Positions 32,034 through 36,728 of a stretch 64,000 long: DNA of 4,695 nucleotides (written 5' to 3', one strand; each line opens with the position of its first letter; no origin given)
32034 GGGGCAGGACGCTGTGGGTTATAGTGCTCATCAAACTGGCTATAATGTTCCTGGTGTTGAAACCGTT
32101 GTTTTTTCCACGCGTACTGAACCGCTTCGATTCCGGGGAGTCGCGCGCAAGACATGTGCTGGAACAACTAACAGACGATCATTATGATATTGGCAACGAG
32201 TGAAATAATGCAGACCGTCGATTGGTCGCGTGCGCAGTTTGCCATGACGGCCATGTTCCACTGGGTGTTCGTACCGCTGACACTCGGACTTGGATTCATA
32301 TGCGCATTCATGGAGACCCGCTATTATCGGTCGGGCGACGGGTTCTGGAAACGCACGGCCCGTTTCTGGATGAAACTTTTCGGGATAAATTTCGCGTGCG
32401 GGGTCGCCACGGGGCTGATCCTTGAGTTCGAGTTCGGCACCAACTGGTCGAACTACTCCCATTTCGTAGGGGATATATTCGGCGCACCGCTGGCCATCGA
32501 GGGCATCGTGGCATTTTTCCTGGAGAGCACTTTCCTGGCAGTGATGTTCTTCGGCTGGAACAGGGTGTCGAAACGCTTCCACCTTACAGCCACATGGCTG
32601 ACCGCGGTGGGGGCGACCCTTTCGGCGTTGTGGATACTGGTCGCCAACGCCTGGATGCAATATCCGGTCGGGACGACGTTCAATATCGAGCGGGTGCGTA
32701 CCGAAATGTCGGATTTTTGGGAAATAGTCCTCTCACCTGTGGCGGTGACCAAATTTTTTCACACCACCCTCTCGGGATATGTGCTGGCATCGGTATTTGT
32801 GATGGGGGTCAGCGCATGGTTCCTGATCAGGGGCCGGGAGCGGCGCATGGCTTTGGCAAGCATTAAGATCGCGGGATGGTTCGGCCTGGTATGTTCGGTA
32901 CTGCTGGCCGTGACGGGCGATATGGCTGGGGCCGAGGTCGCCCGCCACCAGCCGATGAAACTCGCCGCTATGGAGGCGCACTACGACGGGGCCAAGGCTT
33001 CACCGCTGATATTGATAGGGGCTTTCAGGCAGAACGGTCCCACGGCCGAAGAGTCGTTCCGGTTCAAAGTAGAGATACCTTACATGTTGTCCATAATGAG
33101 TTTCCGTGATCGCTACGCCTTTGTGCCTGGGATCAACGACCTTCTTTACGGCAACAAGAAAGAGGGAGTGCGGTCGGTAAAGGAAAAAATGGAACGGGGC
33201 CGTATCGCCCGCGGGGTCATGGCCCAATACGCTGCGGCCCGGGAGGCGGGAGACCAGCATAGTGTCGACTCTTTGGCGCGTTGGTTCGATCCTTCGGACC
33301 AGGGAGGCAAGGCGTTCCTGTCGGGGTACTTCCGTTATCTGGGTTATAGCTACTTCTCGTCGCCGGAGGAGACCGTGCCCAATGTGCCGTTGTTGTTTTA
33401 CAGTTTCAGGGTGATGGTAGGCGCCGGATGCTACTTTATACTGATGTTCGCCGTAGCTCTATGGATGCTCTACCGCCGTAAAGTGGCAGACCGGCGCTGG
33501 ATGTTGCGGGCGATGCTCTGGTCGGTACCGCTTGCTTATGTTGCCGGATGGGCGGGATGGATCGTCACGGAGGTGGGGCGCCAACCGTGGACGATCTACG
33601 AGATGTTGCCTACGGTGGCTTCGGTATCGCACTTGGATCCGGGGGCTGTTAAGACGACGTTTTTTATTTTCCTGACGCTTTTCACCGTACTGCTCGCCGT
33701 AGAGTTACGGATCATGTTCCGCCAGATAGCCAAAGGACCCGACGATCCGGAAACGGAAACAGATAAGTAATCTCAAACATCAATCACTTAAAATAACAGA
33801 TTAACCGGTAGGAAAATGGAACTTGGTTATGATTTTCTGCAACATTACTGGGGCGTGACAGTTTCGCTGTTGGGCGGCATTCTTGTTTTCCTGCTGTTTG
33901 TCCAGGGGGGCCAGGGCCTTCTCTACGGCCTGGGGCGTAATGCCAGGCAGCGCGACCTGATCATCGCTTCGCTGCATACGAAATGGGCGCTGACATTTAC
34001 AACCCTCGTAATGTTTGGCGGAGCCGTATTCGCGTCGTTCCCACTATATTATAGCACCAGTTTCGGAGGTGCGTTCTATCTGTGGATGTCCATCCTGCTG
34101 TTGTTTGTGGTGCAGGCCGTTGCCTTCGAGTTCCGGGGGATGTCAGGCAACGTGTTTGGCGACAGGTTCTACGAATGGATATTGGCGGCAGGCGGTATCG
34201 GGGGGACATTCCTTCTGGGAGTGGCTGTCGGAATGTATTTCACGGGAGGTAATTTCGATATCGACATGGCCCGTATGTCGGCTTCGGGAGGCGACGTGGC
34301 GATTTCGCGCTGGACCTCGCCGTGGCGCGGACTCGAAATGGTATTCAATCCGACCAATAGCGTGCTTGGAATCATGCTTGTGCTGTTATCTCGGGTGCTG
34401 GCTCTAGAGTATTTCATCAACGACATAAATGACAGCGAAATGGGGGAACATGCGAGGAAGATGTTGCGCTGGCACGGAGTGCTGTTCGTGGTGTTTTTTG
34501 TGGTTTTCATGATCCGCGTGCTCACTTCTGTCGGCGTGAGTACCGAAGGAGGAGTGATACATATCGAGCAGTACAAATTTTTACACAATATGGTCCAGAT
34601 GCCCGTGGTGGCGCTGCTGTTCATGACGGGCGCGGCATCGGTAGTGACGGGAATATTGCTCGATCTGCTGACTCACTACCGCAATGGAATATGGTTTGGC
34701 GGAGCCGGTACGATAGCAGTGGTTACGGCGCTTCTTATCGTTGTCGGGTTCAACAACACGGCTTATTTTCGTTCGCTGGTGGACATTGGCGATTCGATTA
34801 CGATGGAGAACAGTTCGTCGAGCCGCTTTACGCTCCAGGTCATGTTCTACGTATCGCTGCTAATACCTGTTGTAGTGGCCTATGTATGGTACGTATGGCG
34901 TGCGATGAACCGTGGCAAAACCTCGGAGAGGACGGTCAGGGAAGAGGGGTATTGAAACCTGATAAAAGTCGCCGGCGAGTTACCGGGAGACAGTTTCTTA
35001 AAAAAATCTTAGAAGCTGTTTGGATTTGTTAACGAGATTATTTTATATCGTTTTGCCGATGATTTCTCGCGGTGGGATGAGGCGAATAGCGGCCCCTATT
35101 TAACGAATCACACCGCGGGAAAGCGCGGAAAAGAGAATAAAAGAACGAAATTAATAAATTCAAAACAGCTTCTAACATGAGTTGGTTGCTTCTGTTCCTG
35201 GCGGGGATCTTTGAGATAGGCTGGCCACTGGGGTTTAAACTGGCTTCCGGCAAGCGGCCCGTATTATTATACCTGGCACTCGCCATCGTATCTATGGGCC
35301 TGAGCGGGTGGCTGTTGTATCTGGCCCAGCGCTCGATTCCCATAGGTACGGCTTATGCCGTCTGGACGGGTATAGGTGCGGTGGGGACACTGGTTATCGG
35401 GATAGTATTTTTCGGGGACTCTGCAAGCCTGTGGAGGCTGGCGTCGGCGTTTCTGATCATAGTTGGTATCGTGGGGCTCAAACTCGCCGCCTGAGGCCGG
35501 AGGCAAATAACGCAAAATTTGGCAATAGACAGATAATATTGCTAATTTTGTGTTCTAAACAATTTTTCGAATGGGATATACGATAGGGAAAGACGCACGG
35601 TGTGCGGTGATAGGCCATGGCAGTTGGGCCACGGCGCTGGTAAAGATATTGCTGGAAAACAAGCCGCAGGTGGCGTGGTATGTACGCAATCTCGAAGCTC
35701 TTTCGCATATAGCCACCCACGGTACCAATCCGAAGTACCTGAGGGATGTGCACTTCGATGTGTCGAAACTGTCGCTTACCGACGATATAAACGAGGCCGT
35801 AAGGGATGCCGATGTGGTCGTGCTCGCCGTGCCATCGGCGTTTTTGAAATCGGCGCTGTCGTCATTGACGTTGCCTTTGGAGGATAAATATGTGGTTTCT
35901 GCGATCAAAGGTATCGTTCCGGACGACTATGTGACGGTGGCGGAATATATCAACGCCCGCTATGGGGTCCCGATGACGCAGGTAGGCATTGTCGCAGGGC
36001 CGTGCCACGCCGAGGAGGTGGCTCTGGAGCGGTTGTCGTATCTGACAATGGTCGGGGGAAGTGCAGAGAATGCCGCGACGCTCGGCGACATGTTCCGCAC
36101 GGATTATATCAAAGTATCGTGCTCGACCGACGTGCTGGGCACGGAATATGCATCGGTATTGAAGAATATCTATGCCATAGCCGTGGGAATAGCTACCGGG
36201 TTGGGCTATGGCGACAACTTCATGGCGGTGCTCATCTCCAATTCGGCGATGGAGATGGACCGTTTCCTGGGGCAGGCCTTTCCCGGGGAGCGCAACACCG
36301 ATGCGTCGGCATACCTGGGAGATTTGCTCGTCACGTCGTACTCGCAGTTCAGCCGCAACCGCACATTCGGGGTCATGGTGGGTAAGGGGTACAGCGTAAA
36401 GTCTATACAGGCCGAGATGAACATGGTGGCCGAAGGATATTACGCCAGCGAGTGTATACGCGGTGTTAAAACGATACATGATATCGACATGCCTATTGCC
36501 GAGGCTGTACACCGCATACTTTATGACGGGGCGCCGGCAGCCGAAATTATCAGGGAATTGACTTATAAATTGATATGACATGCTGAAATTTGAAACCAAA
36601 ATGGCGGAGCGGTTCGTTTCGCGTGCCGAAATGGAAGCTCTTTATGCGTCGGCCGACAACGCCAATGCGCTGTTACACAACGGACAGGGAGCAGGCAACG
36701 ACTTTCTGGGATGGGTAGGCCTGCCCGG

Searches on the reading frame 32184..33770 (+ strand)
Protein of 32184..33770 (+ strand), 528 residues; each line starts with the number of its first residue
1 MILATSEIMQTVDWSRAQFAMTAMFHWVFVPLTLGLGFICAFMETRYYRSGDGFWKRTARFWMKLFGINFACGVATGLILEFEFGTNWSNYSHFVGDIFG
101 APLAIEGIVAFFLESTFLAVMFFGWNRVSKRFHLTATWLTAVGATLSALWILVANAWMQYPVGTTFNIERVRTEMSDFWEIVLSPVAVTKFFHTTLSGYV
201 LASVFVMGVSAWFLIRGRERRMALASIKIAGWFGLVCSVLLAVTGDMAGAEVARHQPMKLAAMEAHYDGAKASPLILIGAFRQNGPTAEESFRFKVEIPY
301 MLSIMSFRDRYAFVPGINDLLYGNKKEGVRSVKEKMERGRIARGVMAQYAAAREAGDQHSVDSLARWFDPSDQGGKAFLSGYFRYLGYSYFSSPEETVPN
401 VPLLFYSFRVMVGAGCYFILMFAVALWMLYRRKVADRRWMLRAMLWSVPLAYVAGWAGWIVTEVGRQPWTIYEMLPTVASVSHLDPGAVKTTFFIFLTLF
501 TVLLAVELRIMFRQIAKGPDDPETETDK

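Call 6: search_protein_families(library=pfam, proteins=[window:32184-33770:+])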
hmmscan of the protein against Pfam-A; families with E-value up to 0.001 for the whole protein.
window:32184-33770:+ (528 aa): 1 family
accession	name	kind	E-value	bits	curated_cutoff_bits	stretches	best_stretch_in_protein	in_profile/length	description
PF01654.22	Cyt_bd_oxida_I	-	8.4e-166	552.1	26.2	1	14-519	1-418/418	Cytochrome bd terminal oxidase subunit I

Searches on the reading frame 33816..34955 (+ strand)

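Call 6: search_protein_families(library=pfam, proteins=[window:33816-34955:+])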
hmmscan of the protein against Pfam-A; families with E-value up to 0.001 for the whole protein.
window:33816-34955:+ (379 aa): 1 family
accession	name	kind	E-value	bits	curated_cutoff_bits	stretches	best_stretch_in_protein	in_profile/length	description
PF02322.20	Cyt_bd_oxida_II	-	4.1e-55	187.7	35.6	1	8-364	1-302/302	Cytochrome bd terminal oxidase subunit II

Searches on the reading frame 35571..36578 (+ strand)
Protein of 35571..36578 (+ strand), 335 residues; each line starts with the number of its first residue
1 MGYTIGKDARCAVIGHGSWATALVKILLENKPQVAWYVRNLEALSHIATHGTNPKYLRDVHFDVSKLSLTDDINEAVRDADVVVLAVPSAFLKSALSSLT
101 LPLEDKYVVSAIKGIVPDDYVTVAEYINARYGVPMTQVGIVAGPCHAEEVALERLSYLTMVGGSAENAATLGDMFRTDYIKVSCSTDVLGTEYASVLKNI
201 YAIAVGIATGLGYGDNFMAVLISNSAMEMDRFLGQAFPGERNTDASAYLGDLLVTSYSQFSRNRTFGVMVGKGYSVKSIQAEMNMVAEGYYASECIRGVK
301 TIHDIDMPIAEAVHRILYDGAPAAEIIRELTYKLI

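Call 6: search_protein_families(library=pfam, proteins=[window:35571-36578:+])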
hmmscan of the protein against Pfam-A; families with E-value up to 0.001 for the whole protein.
window:35571-36578:+ (335 aa): 6 families
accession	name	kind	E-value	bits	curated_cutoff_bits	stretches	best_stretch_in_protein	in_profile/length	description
PF07479.19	NAD_Gly3P_dh_C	-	4.4e-43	147.3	25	1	187-327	1-141/142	NAD-dependent glycerol-3-phosphate dehydrogenase C-terminus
PF01210.29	NAD_Gly3P_dh_N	-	1.9e-30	106.4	23.1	1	12-160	3-150/158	NAD-dependent glycerol-3-phosphate dehydrogenase N-terminus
PF20618.3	GPD_NAD_C_bact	-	1.6e-19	70.6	27.6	1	247-313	1-66/66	Bacterial GPD, NAD-dependent C-terminal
PF03807.23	F420_oxidored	-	1.4e-09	38.8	21.6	1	11-112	2-92/94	NADP oxidoreductase coenzyme F420-dependent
PF13460.12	NAD_binding_10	-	0.00018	21.9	27.2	1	15-87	2-68/184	NAD(P)H-binding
PF03446.21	NAD_binding_2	-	0.00092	19.7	21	0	12-175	3-149/161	NAD binding domain of 6-phosphogluconate dehydrogenase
